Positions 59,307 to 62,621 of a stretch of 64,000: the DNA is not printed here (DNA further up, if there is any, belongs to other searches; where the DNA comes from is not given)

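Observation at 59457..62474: Single 1005-aa protein made of two fused GspE/PilB-type secretion ATPase modules, the second with a degenerate His box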

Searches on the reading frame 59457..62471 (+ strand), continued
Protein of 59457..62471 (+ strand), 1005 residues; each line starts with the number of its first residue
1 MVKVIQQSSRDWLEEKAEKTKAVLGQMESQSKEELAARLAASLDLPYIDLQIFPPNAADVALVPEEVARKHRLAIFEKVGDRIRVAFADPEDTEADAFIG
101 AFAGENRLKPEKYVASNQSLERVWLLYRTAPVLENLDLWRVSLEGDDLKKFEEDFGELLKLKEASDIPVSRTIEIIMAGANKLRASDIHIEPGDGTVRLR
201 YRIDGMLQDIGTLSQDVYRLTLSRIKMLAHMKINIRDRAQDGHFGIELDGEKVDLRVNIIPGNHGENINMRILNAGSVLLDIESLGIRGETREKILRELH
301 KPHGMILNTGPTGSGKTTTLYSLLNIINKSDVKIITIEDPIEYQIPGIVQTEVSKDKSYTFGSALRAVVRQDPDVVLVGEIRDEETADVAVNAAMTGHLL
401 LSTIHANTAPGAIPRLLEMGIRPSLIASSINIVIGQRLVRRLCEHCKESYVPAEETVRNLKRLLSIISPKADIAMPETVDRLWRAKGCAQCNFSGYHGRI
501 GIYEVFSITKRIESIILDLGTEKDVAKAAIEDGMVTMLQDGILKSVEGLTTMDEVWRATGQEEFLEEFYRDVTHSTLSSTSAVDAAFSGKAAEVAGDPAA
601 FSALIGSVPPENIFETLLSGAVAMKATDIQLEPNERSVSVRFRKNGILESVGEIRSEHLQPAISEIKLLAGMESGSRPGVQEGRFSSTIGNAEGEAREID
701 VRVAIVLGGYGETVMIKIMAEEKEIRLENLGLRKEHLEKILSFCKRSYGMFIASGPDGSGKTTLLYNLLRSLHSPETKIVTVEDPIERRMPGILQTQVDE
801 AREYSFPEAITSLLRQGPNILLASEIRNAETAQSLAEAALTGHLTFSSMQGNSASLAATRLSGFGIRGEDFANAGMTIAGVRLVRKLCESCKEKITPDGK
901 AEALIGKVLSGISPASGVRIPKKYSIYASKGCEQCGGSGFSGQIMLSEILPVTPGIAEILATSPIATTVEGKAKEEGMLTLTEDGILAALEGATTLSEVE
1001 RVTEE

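Call 76: search_protein_families(library=pfam, proteins=[L020:8690-9940:+, L020:8102-8611:+, L020:16060-16434:-, L020:16583-16981:-, L020:17010-17402:-, L020:17499-18704:-, L020:18754-19839:-, L020:19890-20303:-, L020:20303-22078:-, L020:22092-22898:-], max_evalue=0.001)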
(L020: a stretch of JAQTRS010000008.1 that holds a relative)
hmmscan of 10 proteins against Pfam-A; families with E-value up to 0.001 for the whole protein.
L020:8690-9940:+ (417 aa): 1 family
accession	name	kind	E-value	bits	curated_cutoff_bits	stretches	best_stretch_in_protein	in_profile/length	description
PF00232.24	Glyco_hydro_1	-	5.6e-82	276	22.6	2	5-272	3-253/453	Glycosyl hydrolase family 1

L020:8102-8611:+ (170 aa): 0 families

L020:16060-16434:- (124 aa): 1 family
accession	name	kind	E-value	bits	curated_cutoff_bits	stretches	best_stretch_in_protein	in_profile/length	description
PF07963.17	N_methyl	-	3.5e-10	39.5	21.2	1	2-27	2-27/27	Prokaryotic N-terminal methylation motif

L020:16583-16981:- (132 aa): 1 family
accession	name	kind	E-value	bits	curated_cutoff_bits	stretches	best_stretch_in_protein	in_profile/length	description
PF07963.17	N_methyl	-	2e-10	40.2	21.2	1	2-27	2-27/27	Prokaryotic N-terminal methylation motif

L020:17010-17402:- (130 aa): 1 family
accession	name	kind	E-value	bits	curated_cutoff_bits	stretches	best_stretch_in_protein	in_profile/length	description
PF07963.17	N_methyl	-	2.5e-10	39.9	21.2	1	2-27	2-27/27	Prokaryotic N-terminal methylation motif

L020:17499-18704:- (401 aa): 1 family
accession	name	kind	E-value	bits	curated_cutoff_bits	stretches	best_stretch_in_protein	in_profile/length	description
PF00482.28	T2SSF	-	2.2e-60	202.6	25.2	2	69-191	2-125/125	Type II secretion system (T2SS), protein F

L020:18754-19839:- (361 aa): 2 families
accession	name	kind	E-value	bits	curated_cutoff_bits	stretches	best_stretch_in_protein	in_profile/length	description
PF00437.27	T2SSE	-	5.3e-39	134.4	24.9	1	68-279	75-281/370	Type II/IV secretion system protein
PF13401.12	AAA_22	-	0.00035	21.3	27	1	128-168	3-42/130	AAA domain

L020:19890-20303:- (137 aa): 1 family
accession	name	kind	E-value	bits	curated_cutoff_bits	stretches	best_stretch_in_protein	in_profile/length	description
PF00072.30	Response_reg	-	2.3e-23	82.9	30.2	1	18-131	1-110/111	Response regulator receiver domain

L020:20303-22078:- (591 aa): 3 families
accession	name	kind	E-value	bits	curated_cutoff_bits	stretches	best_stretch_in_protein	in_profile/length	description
PF00437.27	T2SSE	-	2.6e-128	428.2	24.9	1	184-580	4-370/370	Type II/IV secretion system protein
PF05157.20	MshEN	-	1.2e-11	44.8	23.1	1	58-148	1-89/90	MshEN domain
PF13555.12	AAA_29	-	0.00063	19.9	27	0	322-348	22-48/61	P-loop containing region of AAA domain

L020:22092-22898:- (268 aa): 1 family
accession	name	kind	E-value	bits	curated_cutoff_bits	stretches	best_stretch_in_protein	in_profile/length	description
PF04350.18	PilO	-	2.4e-06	28.2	22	0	40-108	9-80/145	Pilus assembly protein, PilO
